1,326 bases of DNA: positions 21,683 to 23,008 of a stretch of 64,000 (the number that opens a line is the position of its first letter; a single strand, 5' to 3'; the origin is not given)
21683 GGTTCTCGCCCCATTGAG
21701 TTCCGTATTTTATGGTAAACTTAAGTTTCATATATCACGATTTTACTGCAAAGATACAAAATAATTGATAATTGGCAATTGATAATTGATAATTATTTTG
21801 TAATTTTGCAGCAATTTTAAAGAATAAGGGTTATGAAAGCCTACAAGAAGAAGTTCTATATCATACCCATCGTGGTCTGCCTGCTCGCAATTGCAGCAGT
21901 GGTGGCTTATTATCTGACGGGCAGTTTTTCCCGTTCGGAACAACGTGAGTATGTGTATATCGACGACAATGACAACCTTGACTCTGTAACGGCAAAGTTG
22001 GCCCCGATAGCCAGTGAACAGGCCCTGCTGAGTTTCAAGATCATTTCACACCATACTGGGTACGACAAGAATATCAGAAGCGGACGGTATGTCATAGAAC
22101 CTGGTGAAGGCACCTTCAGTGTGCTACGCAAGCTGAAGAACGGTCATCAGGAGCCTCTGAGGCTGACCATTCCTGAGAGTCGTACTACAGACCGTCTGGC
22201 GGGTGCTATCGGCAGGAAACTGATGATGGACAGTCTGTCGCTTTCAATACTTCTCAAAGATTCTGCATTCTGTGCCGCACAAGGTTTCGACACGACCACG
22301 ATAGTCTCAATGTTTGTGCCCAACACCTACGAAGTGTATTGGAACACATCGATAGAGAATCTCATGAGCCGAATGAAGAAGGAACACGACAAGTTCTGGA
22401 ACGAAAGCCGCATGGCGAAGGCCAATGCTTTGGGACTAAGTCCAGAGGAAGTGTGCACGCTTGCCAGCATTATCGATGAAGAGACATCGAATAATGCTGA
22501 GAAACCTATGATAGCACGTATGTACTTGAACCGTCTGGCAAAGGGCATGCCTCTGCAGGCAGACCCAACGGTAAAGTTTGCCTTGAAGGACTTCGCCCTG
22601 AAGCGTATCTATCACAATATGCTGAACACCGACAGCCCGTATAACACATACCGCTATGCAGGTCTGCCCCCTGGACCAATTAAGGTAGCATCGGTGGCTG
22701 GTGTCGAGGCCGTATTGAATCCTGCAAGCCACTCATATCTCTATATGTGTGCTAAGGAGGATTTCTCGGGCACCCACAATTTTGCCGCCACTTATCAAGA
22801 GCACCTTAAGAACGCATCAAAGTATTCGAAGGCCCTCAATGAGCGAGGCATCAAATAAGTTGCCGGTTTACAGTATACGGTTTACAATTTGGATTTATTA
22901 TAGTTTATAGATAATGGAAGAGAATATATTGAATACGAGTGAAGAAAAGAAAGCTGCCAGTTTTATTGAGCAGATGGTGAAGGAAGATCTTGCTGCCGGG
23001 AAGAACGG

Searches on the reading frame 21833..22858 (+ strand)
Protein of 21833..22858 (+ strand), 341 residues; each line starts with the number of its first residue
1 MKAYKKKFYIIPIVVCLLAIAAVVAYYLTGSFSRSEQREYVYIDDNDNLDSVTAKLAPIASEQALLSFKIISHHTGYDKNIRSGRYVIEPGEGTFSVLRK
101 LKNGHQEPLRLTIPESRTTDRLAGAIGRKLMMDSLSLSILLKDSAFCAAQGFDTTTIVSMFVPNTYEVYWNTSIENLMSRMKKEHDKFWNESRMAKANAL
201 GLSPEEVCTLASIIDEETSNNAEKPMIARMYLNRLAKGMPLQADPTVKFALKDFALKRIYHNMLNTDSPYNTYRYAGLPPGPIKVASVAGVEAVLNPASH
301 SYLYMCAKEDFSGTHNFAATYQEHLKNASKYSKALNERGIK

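Call 14: search_protein_families(library=pfam, proteins=[window:21833-22858:+])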
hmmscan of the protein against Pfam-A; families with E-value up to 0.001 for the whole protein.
window:21833-22858:+ (341 aa): 1 family
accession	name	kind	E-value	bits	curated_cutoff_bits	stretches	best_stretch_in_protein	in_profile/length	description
PF02618.21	YceG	-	4.1e-79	266.4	32.4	1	41-330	1-275/275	YceG-like family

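Call 46: find_encoding_contigs(protein=window:21833-22855:+, flank=1500, max_places=10)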
Protein window:21833-22855:+ (341 aa): no gene with exactly this product is on record in the collection.
